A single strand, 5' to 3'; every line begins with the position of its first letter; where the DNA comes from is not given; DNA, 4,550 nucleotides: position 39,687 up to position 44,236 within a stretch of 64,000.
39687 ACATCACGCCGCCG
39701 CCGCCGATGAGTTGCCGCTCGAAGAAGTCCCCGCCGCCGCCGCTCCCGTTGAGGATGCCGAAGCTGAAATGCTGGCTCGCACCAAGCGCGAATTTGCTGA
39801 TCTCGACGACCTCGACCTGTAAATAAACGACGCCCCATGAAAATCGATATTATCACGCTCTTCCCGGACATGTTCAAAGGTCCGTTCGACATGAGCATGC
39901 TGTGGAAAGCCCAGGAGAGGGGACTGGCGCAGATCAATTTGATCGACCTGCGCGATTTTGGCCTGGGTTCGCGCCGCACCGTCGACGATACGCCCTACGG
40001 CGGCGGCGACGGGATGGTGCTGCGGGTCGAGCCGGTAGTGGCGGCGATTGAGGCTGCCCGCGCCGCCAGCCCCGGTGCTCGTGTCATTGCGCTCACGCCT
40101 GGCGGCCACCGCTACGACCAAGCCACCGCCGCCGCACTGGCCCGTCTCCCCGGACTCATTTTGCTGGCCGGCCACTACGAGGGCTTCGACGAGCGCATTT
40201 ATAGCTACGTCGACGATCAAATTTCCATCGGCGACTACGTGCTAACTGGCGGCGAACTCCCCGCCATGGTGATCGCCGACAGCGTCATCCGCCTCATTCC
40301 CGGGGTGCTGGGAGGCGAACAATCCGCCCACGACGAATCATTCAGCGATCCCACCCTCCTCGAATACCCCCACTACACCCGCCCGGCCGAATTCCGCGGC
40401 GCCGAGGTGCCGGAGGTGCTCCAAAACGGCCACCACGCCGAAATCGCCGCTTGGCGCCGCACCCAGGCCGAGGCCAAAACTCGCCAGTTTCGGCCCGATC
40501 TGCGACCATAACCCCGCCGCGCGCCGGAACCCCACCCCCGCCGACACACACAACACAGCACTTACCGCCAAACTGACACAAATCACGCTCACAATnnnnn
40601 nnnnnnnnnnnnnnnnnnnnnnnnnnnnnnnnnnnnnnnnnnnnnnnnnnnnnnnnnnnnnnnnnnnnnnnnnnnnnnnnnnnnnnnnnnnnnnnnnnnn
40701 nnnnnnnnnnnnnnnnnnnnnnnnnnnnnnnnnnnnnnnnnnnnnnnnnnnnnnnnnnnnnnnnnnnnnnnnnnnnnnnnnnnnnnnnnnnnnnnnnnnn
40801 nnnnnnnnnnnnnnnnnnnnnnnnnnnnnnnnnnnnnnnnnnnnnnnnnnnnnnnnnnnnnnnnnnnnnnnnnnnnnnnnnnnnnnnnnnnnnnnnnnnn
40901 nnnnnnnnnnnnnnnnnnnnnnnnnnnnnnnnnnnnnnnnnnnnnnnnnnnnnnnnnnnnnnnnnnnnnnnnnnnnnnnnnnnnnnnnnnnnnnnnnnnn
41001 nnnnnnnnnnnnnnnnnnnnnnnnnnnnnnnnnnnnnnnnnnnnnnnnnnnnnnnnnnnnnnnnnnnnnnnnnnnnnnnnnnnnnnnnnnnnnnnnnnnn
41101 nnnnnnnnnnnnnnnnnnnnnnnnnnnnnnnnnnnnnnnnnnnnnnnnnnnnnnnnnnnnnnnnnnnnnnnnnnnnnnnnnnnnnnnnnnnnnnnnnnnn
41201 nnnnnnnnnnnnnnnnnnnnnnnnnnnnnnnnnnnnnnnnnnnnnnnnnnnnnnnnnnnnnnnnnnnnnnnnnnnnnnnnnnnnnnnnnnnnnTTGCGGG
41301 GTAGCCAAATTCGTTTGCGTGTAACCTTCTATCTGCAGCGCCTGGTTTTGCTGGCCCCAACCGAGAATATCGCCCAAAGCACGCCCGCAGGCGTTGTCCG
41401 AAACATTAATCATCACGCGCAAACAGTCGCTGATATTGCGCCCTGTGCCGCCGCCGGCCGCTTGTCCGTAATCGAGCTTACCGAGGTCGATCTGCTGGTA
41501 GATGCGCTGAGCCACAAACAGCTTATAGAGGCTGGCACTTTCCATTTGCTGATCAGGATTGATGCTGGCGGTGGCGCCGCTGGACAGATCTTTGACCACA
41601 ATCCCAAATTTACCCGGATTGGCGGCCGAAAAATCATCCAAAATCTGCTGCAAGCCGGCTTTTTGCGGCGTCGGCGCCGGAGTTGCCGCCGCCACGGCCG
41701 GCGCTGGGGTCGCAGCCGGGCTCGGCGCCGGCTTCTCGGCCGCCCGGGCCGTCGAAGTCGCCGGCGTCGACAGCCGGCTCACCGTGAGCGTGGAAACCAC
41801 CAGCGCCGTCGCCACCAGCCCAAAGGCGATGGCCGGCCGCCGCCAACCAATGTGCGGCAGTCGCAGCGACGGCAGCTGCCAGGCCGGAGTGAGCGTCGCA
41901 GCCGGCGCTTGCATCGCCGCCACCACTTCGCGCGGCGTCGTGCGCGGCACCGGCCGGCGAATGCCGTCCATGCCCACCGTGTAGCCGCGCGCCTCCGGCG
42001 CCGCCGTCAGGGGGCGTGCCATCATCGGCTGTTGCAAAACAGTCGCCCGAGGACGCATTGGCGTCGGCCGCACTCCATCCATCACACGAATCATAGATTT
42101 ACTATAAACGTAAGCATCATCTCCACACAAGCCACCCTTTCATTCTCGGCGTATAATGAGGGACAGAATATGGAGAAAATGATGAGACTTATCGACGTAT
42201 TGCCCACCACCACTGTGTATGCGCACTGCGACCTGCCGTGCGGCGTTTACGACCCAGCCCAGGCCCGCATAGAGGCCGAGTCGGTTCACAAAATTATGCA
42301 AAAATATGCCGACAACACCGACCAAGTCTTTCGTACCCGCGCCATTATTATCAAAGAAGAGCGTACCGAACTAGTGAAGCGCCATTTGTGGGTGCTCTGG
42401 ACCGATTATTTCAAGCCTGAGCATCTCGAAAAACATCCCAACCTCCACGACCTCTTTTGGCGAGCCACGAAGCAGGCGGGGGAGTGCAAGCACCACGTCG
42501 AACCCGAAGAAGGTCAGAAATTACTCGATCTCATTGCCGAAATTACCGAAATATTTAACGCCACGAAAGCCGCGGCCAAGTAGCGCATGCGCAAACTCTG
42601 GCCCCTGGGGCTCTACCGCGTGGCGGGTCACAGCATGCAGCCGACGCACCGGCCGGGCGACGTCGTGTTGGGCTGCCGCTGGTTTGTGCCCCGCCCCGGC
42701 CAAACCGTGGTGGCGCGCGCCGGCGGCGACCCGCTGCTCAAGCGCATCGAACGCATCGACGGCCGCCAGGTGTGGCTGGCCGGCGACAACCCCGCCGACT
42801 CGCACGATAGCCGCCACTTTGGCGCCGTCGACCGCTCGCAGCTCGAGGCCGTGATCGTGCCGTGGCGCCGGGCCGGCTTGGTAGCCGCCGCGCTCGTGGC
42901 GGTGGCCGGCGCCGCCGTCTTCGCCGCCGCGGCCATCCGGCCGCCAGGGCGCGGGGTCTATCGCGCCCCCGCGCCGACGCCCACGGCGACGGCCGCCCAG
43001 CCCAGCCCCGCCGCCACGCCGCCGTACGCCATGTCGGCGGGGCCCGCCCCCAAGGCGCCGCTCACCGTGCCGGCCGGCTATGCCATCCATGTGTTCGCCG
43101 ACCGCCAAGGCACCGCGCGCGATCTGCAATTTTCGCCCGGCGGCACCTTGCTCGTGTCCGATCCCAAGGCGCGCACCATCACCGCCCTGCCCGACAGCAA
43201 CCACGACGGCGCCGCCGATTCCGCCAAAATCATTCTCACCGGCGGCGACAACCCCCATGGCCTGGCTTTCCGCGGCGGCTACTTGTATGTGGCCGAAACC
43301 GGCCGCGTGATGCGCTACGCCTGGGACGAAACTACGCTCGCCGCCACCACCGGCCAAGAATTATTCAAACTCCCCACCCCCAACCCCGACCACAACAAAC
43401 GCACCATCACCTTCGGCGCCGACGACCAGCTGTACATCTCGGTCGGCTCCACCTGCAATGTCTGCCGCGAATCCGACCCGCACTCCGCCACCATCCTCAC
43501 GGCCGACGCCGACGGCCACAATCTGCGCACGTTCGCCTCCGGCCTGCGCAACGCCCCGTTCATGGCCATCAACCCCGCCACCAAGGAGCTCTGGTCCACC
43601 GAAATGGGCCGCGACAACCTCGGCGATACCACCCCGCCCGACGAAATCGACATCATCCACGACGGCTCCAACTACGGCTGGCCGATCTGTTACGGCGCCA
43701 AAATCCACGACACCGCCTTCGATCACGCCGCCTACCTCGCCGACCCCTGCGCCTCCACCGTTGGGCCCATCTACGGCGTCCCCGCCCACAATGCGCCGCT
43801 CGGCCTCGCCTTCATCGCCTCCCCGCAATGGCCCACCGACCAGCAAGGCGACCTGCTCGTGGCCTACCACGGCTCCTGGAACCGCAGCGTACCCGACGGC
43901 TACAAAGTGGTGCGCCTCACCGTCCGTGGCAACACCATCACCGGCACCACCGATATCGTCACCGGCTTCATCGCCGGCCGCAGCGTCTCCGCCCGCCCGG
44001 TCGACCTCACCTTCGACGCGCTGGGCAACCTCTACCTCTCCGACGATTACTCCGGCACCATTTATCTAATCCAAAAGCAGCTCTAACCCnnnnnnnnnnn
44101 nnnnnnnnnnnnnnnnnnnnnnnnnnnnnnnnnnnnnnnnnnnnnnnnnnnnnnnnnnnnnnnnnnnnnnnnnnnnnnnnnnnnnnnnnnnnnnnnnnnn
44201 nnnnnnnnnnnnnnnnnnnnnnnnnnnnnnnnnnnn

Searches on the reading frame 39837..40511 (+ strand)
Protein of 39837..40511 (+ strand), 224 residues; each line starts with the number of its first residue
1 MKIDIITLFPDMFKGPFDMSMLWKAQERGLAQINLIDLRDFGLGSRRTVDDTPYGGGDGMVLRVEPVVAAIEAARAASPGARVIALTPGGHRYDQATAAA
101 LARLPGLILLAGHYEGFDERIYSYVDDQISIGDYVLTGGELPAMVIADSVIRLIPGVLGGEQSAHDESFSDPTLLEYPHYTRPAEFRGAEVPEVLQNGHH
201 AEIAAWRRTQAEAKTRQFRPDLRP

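Call 49: search_protein_families(library=pfam, proteins=[window:39837-40511:+], max_evalue=0.00001)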
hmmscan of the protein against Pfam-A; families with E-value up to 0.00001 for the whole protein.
window:39837-40511:+ (224 aa): 1 family
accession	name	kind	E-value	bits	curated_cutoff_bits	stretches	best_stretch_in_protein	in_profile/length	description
PF01746.26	tRNA_m1G_MT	-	3.7e-56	190.4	27.3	1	24-220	3-195/195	tRNA (Guanine-1)-methyltransferase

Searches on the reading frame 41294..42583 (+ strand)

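Call 49: search_protein_families(library=pfam, proteins=[window:41294-42583:+], max_evalue=0.00001)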
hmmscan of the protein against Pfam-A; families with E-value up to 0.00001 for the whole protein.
window:41294-42583:+ (429 aa): 1 family
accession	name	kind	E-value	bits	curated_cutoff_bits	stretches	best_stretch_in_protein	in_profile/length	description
PF09055.16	Sod_Ni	-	7.3e-43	146.6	25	1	307-425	2-127/127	Nickel-containing superoxide dismutase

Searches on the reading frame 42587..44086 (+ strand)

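Call 49: search_protein_families(library=pfam, proteins=[window:42587-44086:+], max_evalue=0.00001)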
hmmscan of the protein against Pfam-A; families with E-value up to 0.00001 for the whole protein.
window:42587-44086:+ (499 aa): 5 families
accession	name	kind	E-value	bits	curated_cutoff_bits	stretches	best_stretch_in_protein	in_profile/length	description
PF07995.17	GSDH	-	3.4e-16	59.9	25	1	238-426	81-276/332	Glucose / Sorbosone dehydrogenase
PF00717.28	Peptidase_S24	-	1.8e-08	34.5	23.3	1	9-78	37-103/116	Peptidase S24-like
PF10502.14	Peptidase_S26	-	7.1e-07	29.8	22.9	0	57-89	130-162/168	Signal peptidase, peptidase S26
PF23500.1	DUF7133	-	2.1e-06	27.8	27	0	195-293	58-157/385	Domain of unknown function (DUF7133)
PF22807.2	TrAA12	-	3.5e-06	26.1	30.9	0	392-497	272-380/463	TrAA12-like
